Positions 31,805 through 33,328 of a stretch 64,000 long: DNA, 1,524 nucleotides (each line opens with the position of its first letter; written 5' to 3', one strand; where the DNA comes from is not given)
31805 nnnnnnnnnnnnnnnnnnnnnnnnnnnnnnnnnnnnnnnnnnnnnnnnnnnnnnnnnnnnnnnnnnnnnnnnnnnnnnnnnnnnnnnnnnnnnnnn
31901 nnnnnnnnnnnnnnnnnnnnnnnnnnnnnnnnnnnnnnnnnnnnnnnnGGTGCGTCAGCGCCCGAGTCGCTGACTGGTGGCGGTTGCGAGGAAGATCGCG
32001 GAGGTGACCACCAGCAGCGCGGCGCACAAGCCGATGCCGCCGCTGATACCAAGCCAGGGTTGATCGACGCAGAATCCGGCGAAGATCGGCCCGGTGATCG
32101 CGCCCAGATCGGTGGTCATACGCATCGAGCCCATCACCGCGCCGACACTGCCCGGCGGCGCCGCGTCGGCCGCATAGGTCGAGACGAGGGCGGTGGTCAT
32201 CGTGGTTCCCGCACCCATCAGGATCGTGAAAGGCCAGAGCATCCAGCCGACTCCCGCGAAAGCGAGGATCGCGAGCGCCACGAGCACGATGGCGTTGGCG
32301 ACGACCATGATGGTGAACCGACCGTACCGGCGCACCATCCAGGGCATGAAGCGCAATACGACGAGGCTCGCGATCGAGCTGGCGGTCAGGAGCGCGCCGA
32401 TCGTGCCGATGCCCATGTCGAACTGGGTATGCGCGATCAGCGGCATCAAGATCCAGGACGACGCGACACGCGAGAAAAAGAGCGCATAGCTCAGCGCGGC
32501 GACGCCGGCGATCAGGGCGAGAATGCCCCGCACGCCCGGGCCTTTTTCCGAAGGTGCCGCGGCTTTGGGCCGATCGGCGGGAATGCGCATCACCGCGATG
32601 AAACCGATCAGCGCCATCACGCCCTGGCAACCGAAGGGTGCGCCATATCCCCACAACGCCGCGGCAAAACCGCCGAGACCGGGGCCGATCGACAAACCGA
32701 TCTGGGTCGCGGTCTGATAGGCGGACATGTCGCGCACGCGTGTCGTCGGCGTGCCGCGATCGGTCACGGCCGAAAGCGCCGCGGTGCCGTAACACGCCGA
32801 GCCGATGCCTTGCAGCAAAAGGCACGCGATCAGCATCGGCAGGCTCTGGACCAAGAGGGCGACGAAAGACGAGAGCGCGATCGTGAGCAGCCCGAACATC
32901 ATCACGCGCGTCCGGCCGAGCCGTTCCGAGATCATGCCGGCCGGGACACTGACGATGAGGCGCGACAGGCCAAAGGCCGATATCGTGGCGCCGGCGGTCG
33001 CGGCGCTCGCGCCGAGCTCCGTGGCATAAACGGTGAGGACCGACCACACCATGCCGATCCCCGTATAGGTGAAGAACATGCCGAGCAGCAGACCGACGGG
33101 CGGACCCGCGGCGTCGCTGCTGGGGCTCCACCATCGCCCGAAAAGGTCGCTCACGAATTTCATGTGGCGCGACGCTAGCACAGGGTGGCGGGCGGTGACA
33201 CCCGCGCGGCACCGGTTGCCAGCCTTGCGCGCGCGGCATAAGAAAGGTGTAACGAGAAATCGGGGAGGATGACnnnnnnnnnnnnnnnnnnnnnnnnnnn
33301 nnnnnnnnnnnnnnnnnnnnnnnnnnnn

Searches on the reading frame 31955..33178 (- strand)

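Call 19: search_protein_families(library=pfam, proteins=[window:31955-33178:-], max_evalue=0.001)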
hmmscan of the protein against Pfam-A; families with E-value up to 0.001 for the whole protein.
window:31955-33178:- (407 aa): 4 families
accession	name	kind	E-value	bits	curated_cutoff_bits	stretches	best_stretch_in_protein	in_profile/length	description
PF07690.21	MFS_1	-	2.1e-46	158.9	33.4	2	30-221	1-194/347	Major Facilitator Superfamily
PF12832.13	MFS_1_like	-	6e-11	42.4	25.2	2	29-177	216-363/373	MFS_1 like family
PF00083.30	Sugar_tr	-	6.8e-10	38.8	22.3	2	53-200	39-192/452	Sugar (and other) transporter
PF05977.19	MFS_3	-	2.1e-09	36.8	27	1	53-398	38-392/524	Transmembrane secretion effector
